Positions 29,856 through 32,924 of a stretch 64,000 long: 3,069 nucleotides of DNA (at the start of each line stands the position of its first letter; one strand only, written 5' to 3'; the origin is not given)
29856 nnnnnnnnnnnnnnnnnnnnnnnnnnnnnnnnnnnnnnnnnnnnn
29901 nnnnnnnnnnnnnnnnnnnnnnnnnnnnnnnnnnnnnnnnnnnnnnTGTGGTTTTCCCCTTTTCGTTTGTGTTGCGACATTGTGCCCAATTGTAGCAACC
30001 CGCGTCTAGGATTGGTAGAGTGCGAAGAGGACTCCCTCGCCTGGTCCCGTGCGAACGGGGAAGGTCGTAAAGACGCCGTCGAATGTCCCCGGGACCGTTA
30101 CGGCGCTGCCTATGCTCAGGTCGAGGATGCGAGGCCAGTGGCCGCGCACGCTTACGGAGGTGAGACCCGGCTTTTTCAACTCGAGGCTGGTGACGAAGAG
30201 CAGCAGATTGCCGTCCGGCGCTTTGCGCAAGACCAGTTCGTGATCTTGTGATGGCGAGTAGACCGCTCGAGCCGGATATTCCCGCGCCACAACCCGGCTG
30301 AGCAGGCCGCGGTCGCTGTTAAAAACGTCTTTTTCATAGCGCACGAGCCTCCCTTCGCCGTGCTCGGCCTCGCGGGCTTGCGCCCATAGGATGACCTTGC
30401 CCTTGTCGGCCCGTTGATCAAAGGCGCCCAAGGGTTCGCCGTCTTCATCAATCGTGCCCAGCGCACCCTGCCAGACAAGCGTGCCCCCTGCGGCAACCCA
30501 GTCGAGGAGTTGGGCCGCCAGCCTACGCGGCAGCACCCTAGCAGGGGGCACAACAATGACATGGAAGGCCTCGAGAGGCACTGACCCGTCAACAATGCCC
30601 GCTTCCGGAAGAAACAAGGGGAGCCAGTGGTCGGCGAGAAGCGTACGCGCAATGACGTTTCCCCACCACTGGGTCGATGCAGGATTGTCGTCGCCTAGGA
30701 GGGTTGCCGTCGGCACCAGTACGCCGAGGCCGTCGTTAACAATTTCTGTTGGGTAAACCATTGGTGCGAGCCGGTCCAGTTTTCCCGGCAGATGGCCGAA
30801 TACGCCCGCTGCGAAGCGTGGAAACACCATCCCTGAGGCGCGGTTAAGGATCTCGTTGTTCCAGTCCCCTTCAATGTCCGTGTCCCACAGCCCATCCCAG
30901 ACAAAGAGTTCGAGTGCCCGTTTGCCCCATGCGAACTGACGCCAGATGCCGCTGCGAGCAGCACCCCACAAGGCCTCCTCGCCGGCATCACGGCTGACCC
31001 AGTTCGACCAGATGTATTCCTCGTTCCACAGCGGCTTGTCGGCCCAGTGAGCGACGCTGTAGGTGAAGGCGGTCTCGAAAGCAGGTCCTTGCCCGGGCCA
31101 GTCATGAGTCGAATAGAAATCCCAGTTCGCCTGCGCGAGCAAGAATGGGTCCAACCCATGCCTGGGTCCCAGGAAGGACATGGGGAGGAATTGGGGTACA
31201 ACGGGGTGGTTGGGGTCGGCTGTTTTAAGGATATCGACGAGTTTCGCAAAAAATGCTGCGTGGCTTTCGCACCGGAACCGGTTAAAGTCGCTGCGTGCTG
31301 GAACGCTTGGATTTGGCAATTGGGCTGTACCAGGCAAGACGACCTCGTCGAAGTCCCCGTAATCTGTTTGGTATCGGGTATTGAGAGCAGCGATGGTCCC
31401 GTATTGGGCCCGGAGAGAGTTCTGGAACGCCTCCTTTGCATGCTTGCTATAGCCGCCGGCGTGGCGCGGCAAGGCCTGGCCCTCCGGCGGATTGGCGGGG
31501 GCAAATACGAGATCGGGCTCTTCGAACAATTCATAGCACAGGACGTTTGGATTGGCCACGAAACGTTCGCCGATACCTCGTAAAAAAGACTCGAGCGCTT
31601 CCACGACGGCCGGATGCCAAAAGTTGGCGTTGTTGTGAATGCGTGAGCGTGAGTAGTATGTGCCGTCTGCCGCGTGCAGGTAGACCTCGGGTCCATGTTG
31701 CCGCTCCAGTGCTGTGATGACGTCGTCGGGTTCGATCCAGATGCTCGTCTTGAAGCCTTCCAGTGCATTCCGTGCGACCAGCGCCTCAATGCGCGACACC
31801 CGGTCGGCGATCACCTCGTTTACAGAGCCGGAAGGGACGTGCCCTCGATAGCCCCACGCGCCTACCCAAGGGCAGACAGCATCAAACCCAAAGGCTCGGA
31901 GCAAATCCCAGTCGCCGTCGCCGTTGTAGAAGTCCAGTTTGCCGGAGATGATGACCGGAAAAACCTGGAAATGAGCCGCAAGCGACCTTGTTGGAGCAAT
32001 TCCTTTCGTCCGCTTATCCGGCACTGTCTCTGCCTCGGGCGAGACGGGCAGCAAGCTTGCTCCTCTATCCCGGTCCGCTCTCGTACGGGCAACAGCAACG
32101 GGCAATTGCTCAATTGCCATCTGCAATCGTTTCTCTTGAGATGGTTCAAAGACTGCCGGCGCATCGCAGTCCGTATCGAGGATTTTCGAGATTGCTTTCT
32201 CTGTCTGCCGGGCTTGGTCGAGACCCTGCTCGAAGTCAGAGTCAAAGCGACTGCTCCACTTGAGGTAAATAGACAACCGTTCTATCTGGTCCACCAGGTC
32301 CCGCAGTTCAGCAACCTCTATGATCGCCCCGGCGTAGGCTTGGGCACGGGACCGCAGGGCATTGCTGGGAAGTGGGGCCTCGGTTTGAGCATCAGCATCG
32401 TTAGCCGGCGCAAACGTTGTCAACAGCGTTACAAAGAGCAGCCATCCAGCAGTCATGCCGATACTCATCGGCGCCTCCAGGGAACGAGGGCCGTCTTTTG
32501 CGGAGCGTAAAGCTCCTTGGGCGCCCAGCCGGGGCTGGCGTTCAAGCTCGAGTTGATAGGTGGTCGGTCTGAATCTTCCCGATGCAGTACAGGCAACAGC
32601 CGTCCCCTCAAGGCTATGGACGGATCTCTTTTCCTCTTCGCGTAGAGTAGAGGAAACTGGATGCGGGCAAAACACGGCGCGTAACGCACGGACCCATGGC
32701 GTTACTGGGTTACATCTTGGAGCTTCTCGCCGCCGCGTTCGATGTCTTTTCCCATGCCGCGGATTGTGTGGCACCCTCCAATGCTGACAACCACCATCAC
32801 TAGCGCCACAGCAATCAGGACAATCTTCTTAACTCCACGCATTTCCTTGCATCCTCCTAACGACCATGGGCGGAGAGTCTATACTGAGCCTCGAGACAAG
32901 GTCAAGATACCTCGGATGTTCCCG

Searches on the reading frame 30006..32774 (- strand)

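Call 64: search_protein_families(library=pfam, proteins=[window:30006-32774:-], max_evalue=0.00001)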
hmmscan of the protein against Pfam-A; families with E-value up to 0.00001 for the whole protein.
window:30006-32774:- (922 aa): 1 family
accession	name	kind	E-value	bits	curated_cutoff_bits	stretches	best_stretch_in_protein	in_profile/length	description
PF02449.21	Glyco_hydro_42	-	2.6e-15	57.1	21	1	440-626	144-337/376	Beta-galactosidase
